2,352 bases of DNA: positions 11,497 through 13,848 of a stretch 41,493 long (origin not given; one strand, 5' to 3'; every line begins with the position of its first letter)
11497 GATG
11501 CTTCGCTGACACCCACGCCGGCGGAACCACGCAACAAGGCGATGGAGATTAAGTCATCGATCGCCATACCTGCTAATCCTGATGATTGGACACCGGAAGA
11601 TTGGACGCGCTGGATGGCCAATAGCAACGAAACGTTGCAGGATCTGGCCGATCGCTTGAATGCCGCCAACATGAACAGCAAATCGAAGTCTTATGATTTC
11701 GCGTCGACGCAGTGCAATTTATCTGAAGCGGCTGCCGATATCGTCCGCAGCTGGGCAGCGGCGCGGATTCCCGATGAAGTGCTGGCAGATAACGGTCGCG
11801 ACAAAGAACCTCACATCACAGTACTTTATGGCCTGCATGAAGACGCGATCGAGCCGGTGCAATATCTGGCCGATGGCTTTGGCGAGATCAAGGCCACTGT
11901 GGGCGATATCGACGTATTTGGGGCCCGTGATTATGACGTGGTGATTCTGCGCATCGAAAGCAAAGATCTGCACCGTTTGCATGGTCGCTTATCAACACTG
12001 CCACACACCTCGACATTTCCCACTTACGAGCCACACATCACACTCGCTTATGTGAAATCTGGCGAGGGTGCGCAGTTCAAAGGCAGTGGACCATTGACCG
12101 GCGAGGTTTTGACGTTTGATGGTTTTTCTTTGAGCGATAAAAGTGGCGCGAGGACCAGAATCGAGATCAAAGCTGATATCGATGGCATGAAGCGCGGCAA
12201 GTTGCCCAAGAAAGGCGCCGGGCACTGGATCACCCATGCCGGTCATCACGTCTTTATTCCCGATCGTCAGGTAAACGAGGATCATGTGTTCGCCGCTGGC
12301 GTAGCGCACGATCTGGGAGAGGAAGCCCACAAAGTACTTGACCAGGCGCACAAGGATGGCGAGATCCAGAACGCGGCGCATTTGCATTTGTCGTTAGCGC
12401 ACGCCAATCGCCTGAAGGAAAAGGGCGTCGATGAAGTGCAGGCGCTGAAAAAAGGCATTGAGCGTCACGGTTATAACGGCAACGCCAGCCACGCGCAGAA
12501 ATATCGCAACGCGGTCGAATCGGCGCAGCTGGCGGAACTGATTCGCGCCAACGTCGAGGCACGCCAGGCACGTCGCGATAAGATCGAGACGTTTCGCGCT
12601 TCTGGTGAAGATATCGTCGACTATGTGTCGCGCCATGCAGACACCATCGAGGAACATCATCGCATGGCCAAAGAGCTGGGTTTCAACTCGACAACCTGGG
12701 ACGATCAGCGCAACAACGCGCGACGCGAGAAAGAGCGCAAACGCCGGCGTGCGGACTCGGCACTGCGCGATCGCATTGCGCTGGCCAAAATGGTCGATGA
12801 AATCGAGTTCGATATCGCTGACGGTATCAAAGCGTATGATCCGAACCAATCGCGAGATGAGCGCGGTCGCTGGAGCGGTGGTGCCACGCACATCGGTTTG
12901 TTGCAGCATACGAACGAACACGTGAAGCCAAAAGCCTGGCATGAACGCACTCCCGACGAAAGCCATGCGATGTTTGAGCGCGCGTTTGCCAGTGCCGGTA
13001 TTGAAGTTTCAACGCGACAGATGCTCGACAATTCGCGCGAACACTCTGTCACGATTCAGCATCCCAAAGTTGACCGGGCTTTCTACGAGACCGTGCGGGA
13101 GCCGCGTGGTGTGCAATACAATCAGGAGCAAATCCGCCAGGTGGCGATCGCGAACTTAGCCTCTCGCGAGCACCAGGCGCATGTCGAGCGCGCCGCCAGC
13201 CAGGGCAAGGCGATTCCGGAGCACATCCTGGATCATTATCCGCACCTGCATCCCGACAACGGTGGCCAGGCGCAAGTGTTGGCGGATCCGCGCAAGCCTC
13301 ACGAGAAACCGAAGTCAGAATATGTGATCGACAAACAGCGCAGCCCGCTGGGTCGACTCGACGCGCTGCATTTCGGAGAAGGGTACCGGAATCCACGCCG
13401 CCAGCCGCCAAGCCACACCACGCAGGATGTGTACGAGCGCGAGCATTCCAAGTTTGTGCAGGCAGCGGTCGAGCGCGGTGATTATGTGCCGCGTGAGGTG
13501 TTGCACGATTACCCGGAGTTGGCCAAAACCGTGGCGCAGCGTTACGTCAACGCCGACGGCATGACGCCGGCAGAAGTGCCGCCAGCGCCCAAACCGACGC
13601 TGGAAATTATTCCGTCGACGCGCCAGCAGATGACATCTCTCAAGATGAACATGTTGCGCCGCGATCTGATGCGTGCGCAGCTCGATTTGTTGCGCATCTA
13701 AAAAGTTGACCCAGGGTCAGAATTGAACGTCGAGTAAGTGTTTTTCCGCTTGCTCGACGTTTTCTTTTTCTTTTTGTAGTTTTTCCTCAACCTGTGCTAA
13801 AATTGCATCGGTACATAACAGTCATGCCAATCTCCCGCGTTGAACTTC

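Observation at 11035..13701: Capsid maturation protease fused to a 2H-phosphoesterase domain and a long polyvalent tail: a possible capsid-packaged effector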

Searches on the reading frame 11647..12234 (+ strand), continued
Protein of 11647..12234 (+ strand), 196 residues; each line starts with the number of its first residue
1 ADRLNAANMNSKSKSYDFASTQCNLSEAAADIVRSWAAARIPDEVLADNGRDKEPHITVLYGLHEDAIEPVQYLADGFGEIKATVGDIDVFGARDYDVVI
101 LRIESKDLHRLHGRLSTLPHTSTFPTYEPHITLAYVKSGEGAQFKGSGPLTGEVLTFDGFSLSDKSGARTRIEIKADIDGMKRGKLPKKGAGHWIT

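Call 85: search_solved_structures(query=A1, max_evalue=1, show_alignments=2)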
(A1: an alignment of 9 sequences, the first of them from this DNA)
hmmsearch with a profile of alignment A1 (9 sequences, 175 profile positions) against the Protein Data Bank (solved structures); distinct sequences matched with E-value up to 1: 6.
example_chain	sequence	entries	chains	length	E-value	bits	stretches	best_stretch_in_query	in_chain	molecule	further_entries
9q2g_A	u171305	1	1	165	3.2e-07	33.4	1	48-131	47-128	Anti-CBASS protein Acb1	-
9q2y_A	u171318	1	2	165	1.1e-05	28.4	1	51-131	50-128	Anti-CBASS protein Acb1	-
7t26_A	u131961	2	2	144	0.00033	23.6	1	80-131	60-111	Acb1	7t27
1vdx_A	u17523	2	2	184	0.017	18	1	48-133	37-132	Hypothetical protein PH0099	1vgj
1fsi_A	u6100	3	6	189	0.21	14.4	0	49-159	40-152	CYCLIC PHOSPHODIESTERASE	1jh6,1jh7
9bkq_A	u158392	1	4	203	0.33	13.8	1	44-134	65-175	Penguinpox cGAMP PDE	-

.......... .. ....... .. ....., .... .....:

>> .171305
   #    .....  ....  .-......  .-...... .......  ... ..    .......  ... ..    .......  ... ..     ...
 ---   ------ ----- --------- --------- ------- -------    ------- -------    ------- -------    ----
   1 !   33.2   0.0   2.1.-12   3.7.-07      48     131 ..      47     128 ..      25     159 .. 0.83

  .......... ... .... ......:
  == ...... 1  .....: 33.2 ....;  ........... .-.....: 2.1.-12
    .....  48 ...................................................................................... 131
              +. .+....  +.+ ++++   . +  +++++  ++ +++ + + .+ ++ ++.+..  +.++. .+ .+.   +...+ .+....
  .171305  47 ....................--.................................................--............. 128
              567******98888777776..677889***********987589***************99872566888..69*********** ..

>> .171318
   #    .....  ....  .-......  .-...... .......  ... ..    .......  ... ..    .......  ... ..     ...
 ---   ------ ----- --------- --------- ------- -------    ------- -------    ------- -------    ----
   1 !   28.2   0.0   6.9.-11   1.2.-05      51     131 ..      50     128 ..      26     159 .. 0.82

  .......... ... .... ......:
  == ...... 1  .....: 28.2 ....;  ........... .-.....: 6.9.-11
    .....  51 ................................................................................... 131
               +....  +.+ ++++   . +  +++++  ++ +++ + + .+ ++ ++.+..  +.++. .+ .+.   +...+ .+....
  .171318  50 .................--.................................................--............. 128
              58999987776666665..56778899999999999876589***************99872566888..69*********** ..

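Call 99: search_protein_families(library=pfam, proteins=[P0125, P0131, P0126], max_evalue=0.00001)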
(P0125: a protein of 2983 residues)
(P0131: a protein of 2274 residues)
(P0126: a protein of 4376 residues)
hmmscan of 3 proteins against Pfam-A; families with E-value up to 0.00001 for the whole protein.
P0125 (2983 aa): 2 families
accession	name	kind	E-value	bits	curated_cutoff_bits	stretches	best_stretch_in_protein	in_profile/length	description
PF13563.12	2_5_RNA_ligase2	-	3.1e-09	37.5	27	1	1135-1224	23-121/152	2'-5' RNA ligase superfamily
PF23474.1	Acb1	-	1.5e-06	28.4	27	1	1167-1219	59-111/144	Anti-CBASS protein Acb1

P0131 (2274 aa): 2 families
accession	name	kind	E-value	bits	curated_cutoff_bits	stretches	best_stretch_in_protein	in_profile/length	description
PF18798.6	LPD3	-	5.4e-22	78.6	27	1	849-960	2-114/114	Large polyvalent protein-associated domain 3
PF13563.12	2_5_RNA_ligase2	-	2.7e-09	37.7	27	1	704-790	24-118/152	2'-5' RNA ligase superfamily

P0126 (4376 aa): 6 families
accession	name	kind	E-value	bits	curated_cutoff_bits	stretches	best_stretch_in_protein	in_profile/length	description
PF13872.12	AAA_34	-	1.4e-111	372.8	27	1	2073-2389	1-306/306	P-loop containing NTP hydrolase pore-1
PF13871.12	Helicase_C_4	-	1.4e-83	281.2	30.5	1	2551-2802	2-271/271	C-terminal domain on Strawberry notch homologue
PF21849.1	DUF6908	-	1.7e-16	60.6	27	1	1331-1441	2-122/123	Domain of unknown function (DUF6908)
PF00990.26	GGDEF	-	1.2e-09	38.6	23.8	1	1127-1255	3-156/161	Diguanylate cyclase, GGDEF domain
PF13563.12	2_5_RNA_ligase2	-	1.7e-09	38.3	27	1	957-1057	15-122/152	2'-5' RNA ligase superfamily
PF23474.1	Acb1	-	7.3e-06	26.2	27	0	967-1051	33-111/144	Anti-CBASS protein Acb1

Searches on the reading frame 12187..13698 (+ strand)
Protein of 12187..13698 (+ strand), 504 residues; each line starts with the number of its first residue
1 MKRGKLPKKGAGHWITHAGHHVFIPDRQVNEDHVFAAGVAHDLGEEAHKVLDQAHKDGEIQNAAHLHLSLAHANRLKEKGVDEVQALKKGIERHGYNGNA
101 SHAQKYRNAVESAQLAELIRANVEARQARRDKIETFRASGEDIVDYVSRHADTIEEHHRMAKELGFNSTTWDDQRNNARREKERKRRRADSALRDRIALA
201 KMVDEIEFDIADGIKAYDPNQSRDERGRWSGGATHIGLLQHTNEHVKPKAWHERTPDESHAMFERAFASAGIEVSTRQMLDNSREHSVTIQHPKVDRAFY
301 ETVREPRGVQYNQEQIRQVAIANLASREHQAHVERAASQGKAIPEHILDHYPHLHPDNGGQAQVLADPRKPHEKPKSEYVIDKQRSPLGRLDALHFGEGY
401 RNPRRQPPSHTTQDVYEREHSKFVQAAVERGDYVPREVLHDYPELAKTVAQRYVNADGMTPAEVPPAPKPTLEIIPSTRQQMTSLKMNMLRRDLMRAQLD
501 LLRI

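Call 41: find_homologous_proteins(query=window:12187-13698:+, max_evalue=0.001)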
Query window:12187-13698:+ (504 aa): 4 proteins with E <= 0.001 among 8000 candidates.
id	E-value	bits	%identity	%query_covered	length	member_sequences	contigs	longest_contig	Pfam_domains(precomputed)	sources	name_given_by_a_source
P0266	6.3e-87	311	51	64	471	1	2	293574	-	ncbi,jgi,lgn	jgi:hypothetical protein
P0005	1.1e-66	244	63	36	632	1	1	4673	-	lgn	-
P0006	2.0e-61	227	60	36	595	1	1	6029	-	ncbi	-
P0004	5.4e-47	179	48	41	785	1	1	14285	-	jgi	jgi:hypothetical protein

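Call 43: find_encoding_contigs(protein=P0266, flank=8000, max_places=3)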
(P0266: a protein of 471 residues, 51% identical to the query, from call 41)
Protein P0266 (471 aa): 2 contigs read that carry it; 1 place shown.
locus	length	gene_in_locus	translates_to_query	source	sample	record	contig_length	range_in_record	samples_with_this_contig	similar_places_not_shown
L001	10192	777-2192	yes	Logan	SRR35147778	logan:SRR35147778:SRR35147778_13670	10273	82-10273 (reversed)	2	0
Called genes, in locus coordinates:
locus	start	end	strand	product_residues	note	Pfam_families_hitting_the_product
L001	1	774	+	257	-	?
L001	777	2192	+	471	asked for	-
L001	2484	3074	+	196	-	PF07484:Collar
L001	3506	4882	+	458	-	PF05065:Phage_capsid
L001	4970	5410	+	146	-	-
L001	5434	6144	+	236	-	-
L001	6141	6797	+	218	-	PF16075:DUF4815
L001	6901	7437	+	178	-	-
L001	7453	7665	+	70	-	-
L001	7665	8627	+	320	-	-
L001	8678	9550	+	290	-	-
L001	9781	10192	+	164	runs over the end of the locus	?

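Call 58: predict_structure(alignment_id=A2)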
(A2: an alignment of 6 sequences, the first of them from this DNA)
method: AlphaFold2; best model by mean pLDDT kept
length: 504 residues; sequences in the alignment: 6
mean_pLDDT: 69.1   pTM: 0.38
mean pLDDT of the five models: 69.1, 68.0, 61.6, 60.9, 58.8
residues with pLDDT >= 90: 51; 70-90: 268; 50-70: 62; < 50: 123
segments of 3 or more residues with pLDDT < 50: 1-10, 171-177, 194-223, 226-247, 389-403, 405-408, 453-477, 479-482
pLDDT, mean of each block of 10 residues (from residue 1): 40 51 60 82 89 92 87 91 93 88 77 75 77 76 79 81 70 47 62 45 32 36 47 31 45 82 75 84 85 78 81 83 88 90 87 87 83 81 58 40 48 76 85 78 79 43 36 38 63 78 66
secondary structure, 60 per line:
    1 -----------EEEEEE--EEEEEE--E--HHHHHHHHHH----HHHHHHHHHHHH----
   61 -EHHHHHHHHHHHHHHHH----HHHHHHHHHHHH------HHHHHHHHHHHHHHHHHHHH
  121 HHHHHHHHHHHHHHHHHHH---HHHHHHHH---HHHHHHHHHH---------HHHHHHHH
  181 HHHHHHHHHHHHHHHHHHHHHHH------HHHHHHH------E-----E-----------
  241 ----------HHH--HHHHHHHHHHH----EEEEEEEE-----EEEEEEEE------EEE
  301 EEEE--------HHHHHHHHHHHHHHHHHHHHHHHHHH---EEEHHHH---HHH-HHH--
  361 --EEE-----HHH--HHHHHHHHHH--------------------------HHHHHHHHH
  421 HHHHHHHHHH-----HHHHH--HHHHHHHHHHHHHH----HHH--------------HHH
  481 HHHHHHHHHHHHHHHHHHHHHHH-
elements in order: E12-17 E20-25 H31-40 H45-56 H63-78 H83-94 H101-139 H143-150 H154-163 H173-203 H210-216 H256-266 E271-278 E284-291 E298-304 H313-338 E342-344 H345-348 E363-365 H376-385 H412-430 H436-440 H443-456 H478-503

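Call 61: fold_search(model_id=the predicted structure, library=pdb)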
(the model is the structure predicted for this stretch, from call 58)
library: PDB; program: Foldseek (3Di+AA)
matches with E <= 10: 987; with E <= 0.001: 0
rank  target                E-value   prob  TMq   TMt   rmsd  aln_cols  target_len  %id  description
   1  8uu7_w                2.7e-02  0.96  0.11  0.40  13.9        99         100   16  Cryo-EM structure of the Listeria innocua 70S ribosome in complex with HflXr, HPF, and E-site tRNA (structure II-B) (released 2024-02-28)
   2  8uu4_w                4.2e-02  0.89  0.10  0.35   7.1        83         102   23  Cryo-EM structure of the Listeria innocua 70S ribosome in complex with HPF (structure I-A) (released 2024-02-28)
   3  9kby_A                7.2e-02  0.97  0.11  0.08   5.1        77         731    8  Cryo-EM structure of DCL4-Hairpin RNA complex (released 2026-02-18)
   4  9icz_B                1.5e-01  0.14  0.05  0.09  17.6        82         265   21  C-Methyltransferase SeMT from Saccharopolyspora erythraea (released 2025-12-10)
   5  1ypn                  1.6e-01  0.54  0.08  0.12  11.3        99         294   10  REDUCED FORM HYDROXYMETHYLBILANE SYNTHASE (K59Q MUTANT) CRYSTAL STRUCTURE AFTER 2 HOURS IN A FLOW CELL DETERMINED BY TIM (released 1999-03-02)
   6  5xir_MODEL_1_A        1.6e-01  0.33  0.06  0.14  12.1        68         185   22  Solution structure for human HSP70 substrate binding domain L542Y mutant (released 2018-05-16)
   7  4mlv                  1.8e-01  0.69  0.10  0.15   8.5        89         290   10  Crystal Structure of Bacillus megaterium porphobilinogen deaminase (released 2014-04-02)
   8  5ov5                  1.9e-01  0.63  0.09  0.15  10.1        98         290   12  Bacillus megaterium porphobilinogen deaminase D82E mutant (released 2017-09-06)
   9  8z9b_A                2.0e-01  0.92  0.10  0.36   5.5        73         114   12  Low molecular weight antigen MTB12 (released 2024-05-29)
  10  5ov6                  2.2e-01  0.66  0.10  0.15   8.6        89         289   10  Bacillus megaterium porphobilinogen deaminase D82N mutant (released 2017-09-06)
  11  4mlq                  2.3e-01  0.51  0.09  0.14  10.7        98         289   14  Crystal structure of Bacillus megaterium porphobilinogen deaminase (released 2014-04-02)
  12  5e86                  2.3e-01  0.14  0.10  0.16  19.0       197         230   11  isolated SBD of BiP with loop34 modification (released 2015-12-30)
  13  2ywq_A                2.5e-01  0.33  0.09  0.28   7.3        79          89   11  Crystal structure of Thermus thermophilus Protein Y N-terminal domain (released 2008-04-15)
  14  5ov4                  2.8e-01  0.57  0.10  0.15   8.6        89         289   10  Bacillus megaterium porphobilinogen deaminase D82A mutant (released 2017-10-11)
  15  7r97_A                3.0e-01  0.85  0.10  0.21   5.1        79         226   15  Crystal structure of postcleavge complex of Escherichia coli RNase III (released 2022-07-20)
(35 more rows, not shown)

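Call 68: find_related_loci(query=P0266, collection=genome_contigs, flank=10000)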
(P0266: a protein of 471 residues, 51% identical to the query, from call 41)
Query P0266 (471 aa) in genome_contigs; peptide patterns used: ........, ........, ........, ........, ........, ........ (x = any residue, [..] = any of these).
34 stretches matched a pattern, but none encodes a relative of the query by tblastn (E <= 1e-3).

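Call 100: search_dna_similar(query=window:12187-13698:+, collection=phages, mode=protein, max_rows=15, max_evalue=0.001)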
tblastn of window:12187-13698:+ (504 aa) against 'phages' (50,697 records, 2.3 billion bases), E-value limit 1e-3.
No match.
